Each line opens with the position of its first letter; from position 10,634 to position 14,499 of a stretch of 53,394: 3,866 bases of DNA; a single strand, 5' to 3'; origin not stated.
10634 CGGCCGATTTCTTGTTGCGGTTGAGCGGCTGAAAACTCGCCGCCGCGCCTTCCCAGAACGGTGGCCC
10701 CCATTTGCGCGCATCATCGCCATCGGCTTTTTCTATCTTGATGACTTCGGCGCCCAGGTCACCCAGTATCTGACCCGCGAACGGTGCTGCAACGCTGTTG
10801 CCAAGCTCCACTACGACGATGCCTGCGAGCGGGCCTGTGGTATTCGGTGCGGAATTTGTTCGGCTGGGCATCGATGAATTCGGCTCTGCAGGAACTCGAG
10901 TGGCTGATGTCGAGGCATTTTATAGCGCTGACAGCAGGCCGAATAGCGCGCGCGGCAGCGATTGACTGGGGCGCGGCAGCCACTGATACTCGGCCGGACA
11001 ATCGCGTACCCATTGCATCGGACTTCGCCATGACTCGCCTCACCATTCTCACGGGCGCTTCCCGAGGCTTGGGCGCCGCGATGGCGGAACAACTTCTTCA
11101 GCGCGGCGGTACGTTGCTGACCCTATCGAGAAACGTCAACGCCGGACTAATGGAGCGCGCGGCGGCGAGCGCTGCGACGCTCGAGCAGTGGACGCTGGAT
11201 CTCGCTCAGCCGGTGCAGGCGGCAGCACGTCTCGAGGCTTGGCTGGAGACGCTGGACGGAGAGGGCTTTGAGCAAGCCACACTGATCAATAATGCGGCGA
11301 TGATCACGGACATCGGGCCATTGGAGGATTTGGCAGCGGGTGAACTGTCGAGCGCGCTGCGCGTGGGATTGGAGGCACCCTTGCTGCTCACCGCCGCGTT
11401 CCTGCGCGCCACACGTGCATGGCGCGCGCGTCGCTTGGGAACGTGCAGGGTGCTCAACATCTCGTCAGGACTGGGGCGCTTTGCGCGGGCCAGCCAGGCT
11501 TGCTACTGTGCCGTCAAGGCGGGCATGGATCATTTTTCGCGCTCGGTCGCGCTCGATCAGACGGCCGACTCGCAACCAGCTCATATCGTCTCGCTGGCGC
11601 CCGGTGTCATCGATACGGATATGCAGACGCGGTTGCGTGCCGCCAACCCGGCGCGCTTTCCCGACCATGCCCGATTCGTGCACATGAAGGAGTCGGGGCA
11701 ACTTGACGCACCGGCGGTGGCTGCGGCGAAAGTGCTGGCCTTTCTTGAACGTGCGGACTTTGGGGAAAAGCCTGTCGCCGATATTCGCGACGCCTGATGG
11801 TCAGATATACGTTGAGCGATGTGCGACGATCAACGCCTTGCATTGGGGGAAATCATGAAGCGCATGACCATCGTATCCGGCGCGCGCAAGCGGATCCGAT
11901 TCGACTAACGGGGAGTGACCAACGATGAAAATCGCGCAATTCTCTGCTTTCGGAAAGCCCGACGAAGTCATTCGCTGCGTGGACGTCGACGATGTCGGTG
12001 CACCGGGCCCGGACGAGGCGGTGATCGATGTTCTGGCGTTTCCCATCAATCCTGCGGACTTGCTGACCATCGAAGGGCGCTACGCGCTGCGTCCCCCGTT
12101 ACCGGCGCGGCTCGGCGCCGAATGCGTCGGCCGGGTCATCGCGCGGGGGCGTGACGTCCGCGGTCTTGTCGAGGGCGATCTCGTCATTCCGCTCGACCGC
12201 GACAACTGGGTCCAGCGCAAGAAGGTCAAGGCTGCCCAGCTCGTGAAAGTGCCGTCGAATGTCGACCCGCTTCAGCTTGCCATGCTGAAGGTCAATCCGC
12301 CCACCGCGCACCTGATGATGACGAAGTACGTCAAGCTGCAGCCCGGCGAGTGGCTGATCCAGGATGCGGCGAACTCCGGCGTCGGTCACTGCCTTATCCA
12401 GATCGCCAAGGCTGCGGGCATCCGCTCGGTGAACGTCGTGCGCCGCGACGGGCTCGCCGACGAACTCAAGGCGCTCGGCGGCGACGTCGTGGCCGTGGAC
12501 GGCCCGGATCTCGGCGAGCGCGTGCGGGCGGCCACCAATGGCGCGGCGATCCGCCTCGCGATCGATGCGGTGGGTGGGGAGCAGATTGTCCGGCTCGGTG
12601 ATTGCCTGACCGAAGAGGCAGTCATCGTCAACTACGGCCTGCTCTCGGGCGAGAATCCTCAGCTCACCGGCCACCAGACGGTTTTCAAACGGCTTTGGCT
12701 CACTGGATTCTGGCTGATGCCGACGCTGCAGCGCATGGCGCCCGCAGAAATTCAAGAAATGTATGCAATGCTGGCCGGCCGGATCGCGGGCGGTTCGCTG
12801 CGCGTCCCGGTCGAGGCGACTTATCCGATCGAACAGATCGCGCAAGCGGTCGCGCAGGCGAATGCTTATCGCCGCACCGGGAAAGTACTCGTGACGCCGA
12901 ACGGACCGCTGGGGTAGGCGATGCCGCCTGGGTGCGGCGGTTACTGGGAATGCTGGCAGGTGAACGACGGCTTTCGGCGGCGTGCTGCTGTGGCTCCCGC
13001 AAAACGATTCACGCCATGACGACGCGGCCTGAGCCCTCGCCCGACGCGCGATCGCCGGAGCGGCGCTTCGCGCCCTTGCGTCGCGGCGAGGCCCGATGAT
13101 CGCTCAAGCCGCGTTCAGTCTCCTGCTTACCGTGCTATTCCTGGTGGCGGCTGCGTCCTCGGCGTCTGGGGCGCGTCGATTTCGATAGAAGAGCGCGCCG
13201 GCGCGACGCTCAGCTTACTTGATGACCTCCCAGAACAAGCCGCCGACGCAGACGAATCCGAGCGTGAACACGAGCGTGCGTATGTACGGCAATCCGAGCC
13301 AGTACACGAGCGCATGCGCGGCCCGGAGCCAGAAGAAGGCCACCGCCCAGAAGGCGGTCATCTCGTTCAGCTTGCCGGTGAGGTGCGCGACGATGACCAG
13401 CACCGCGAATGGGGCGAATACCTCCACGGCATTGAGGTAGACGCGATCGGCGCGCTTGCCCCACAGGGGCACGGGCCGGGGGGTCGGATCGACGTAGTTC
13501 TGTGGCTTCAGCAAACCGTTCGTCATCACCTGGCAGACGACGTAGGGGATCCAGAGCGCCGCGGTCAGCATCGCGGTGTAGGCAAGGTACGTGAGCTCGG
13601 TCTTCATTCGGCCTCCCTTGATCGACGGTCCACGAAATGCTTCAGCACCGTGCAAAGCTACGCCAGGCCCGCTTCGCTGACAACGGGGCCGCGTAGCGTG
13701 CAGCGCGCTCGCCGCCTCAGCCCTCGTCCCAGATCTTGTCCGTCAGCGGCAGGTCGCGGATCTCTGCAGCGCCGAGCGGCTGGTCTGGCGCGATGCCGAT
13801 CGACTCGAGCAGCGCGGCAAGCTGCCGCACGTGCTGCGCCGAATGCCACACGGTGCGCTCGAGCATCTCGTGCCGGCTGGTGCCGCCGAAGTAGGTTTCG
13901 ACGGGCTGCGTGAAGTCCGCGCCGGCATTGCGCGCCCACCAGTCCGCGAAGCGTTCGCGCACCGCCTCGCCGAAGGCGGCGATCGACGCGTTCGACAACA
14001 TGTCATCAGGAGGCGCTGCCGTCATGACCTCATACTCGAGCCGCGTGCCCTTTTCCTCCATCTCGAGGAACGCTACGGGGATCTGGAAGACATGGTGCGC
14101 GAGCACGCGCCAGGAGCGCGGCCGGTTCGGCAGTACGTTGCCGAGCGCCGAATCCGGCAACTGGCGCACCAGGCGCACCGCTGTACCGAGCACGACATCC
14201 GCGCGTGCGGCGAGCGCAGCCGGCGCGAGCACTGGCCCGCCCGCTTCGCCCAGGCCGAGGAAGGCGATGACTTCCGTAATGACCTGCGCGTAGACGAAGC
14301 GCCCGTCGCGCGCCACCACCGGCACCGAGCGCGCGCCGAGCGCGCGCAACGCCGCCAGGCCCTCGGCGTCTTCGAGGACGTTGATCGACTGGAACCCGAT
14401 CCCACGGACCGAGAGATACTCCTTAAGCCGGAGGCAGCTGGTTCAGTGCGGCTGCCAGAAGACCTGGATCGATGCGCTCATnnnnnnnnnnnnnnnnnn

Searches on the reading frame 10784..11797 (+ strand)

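Call 79: search_protein_families(library=pfam, proteins=[window:10784-11797:+], max_evalue=0.001)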
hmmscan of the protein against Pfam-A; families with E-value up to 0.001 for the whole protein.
window:10784-11797:+ (337 aa): 3 families
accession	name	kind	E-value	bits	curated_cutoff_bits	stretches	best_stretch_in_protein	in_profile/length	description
PF00106.31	adh_short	-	8.9e-25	87.8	26.6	1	87-287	3-193/195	short chain dehydrogenase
PF13561.12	adh_short_C2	-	4.1e-16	59.7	27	1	91-308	1-207/236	Enoyl-(Acyl carrier protein) reductase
PF08659.16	KR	-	3.2e-06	27.6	22.6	1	88-254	4-162/180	KR domain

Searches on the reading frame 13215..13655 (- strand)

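Call 79: search_protein_families(library=pfam, proteins=[window:13215-13655:-], max_evalue=0.001)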
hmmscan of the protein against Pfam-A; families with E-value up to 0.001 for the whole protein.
window:13215-13655:- (146 aa): 1 family
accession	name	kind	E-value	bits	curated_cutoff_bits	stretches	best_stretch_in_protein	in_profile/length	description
PF01124.23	MAPEG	-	2.3e-20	73.5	23.4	1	28-144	4-127/129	MAPEG family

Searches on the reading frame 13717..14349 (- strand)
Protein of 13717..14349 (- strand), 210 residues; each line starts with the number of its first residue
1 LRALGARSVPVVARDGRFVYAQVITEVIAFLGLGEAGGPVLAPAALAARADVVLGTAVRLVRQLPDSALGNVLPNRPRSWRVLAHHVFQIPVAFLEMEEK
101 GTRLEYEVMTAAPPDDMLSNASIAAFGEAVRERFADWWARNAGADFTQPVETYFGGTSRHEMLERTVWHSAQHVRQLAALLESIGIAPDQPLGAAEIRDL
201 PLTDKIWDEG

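Call 79: search_protein_families(library=pfam, proteins=[window:13717-14349:-], max_evalue=0.001)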
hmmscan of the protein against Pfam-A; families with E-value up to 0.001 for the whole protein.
window:13717-14349:- (210 aa): 1 family
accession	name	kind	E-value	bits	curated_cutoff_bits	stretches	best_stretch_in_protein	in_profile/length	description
PF12867.12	DinB_2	-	5e-05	24.2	24.8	1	59-177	11-128/128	DinB superfamily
